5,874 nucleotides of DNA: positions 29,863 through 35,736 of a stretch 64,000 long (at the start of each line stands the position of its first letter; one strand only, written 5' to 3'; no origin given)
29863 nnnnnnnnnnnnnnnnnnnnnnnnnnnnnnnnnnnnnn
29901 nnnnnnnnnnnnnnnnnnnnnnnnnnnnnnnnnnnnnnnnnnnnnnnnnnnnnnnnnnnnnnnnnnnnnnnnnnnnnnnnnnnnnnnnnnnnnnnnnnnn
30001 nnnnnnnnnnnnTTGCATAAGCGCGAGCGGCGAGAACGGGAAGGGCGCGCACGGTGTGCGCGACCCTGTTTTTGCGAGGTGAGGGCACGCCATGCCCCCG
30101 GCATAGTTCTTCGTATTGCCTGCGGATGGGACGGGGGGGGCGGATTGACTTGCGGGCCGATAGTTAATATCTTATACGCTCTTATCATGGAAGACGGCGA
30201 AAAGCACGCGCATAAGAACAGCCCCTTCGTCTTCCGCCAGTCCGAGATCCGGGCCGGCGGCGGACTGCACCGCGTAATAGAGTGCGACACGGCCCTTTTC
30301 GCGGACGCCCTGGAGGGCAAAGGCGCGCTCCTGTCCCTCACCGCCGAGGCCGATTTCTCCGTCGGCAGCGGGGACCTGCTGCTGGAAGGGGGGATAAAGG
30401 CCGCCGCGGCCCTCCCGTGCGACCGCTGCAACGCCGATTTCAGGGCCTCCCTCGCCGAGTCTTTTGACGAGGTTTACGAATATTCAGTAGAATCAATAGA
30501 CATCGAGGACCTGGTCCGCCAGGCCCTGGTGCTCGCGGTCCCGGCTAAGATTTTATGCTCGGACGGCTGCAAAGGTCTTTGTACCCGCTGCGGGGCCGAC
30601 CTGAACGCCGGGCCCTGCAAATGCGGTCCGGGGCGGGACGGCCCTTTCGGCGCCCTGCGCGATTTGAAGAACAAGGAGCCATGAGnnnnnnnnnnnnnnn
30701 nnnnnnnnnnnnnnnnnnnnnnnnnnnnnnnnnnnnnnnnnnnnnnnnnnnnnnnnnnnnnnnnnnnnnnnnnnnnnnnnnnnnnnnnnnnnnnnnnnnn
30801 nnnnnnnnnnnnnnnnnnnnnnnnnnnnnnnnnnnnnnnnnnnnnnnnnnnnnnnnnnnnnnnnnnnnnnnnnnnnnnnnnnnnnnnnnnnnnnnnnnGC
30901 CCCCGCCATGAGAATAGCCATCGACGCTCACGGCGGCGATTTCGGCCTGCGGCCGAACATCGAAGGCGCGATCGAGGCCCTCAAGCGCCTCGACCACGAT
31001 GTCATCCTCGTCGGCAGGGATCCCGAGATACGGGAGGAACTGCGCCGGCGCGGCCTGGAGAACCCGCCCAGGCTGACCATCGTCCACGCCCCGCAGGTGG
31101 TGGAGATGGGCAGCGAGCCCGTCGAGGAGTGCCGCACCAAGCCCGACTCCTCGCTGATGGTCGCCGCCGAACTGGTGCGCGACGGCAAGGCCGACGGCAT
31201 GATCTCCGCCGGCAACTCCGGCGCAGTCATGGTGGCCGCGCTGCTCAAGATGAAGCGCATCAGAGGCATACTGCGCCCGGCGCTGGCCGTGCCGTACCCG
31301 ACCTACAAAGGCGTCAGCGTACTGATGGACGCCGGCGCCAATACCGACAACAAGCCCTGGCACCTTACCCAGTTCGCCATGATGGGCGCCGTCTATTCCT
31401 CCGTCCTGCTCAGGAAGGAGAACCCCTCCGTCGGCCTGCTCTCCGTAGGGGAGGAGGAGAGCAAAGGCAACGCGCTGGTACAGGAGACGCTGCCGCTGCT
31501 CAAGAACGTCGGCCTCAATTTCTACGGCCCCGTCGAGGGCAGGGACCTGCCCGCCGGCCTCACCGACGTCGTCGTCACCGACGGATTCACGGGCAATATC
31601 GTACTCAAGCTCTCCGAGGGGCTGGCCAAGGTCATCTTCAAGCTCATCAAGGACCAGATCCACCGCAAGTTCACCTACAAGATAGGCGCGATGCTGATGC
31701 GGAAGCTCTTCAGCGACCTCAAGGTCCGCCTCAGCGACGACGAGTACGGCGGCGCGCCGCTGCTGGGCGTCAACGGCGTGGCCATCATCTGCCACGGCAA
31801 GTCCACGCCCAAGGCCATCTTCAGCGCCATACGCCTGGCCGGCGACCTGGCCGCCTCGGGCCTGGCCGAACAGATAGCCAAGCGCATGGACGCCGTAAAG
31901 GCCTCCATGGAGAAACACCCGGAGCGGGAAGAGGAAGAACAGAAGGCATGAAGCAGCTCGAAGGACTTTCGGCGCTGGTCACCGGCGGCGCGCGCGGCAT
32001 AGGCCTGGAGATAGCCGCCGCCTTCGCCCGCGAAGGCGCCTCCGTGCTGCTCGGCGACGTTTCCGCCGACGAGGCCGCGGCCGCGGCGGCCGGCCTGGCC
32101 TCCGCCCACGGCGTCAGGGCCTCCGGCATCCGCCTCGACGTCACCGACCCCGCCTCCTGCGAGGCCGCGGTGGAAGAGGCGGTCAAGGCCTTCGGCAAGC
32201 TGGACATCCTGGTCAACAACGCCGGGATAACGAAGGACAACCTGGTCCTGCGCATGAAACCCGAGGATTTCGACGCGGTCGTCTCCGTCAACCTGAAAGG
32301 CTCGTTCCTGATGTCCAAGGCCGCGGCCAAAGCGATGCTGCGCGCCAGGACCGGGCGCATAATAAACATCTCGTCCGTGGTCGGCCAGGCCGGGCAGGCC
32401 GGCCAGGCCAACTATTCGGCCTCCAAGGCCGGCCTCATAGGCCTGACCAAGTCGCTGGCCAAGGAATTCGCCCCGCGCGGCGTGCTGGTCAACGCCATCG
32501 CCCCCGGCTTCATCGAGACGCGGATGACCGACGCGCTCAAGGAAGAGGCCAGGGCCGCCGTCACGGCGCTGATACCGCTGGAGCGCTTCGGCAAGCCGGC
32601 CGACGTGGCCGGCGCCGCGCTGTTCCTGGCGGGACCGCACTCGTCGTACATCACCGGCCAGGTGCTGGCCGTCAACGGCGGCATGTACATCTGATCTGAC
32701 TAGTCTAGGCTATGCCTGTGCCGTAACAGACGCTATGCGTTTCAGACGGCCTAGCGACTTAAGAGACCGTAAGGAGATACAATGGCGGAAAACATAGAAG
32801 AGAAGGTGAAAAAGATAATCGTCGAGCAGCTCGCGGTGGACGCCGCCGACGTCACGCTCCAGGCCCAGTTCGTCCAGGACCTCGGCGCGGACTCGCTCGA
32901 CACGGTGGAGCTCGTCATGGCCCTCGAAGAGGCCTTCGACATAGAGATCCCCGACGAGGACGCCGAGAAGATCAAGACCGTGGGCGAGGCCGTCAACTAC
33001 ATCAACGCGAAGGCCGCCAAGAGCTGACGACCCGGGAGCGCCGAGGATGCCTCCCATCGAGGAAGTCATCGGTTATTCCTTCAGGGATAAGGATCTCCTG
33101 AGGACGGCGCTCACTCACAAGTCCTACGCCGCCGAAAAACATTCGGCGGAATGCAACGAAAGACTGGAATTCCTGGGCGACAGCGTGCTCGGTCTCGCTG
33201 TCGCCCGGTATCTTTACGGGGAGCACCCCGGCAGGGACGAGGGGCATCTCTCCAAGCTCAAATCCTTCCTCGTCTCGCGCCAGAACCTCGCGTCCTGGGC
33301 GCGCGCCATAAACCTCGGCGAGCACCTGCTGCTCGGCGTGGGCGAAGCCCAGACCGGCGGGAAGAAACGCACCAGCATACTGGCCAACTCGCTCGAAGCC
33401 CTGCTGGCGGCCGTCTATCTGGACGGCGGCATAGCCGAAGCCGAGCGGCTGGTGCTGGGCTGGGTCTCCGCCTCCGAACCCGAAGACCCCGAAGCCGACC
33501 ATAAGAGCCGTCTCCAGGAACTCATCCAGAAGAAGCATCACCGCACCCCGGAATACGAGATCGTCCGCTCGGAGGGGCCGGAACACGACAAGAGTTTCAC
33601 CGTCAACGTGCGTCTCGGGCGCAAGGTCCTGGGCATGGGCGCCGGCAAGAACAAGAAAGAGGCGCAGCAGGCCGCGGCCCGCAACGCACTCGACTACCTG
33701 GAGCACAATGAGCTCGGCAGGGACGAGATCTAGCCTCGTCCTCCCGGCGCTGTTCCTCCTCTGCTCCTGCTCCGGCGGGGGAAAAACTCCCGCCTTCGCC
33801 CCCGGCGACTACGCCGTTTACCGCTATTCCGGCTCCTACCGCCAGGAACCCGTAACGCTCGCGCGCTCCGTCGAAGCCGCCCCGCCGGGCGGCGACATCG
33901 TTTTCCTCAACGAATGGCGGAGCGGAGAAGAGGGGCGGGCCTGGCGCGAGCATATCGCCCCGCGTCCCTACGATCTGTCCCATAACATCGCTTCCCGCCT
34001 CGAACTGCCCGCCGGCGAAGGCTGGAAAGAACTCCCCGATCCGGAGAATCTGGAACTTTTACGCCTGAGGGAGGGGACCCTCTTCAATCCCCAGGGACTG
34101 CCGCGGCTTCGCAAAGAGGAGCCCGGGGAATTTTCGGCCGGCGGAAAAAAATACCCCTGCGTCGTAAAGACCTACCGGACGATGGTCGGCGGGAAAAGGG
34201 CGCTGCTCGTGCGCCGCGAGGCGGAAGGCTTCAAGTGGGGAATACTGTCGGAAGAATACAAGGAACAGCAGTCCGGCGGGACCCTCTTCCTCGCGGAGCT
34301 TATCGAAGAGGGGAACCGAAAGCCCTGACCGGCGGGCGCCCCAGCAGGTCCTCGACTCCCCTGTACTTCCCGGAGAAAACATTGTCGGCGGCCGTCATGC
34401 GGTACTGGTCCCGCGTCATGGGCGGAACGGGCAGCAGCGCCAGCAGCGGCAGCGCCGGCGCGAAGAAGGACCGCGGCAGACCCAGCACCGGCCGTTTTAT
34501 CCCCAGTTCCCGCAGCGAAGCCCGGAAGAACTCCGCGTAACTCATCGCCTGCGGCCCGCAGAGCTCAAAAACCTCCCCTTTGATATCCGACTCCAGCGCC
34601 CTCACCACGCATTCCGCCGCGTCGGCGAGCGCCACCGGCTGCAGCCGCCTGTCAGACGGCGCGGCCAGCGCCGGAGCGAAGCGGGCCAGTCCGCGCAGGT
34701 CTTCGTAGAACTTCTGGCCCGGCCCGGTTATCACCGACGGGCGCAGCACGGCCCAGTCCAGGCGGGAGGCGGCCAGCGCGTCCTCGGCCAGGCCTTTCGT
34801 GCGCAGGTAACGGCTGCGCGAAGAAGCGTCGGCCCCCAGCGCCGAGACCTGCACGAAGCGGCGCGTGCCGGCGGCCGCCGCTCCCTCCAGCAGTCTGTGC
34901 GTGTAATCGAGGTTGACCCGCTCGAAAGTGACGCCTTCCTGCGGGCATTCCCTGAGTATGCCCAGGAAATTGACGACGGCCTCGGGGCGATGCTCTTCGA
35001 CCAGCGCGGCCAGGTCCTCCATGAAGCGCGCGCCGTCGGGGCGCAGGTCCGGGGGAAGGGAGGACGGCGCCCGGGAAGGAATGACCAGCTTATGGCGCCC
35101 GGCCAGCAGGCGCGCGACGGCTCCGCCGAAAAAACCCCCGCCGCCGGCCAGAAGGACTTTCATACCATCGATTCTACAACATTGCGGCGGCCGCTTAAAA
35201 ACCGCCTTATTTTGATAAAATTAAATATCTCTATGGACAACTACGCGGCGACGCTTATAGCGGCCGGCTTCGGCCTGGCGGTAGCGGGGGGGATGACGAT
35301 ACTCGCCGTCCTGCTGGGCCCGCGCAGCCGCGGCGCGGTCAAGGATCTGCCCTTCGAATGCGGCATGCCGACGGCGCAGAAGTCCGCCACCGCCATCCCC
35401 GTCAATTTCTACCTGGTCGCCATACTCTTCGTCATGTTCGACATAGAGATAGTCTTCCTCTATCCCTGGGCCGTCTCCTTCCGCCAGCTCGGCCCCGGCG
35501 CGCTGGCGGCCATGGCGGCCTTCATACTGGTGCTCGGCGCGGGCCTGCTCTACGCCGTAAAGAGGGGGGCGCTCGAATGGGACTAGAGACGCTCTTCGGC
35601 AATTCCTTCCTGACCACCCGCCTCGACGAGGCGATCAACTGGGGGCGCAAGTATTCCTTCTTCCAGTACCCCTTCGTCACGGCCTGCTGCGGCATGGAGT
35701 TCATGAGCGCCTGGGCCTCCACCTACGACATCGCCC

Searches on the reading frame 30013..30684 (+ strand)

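Call 25: search_protein_families(library=pfam, proteins=[window:30013-30684:+], max_evalue=0.01)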
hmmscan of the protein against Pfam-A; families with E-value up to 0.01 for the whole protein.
window:30013-30684:+ (223 aa): 1 family
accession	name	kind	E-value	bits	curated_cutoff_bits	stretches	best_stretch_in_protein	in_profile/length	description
PF02620.22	YceD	-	1.9e-20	73.6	33.2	2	160-219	57-119/119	Large ribosomal RNA subunit accumulation protein YceD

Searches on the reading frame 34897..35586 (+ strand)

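Call 10: search_protein_families(library=pfam, proteins=[window:34897-35586:+])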
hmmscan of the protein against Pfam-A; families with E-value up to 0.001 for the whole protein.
window:34897-35586:+ (229 aa): 1 family
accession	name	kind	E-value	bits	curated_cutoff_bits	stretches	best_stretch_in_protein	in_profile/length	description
PF00507.24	Oxidored_q4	-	2.3e-31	108.4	23.3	1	133-228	4-99/99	NADH-ubiquinone/plastoquinone oxidoreductase, chain 3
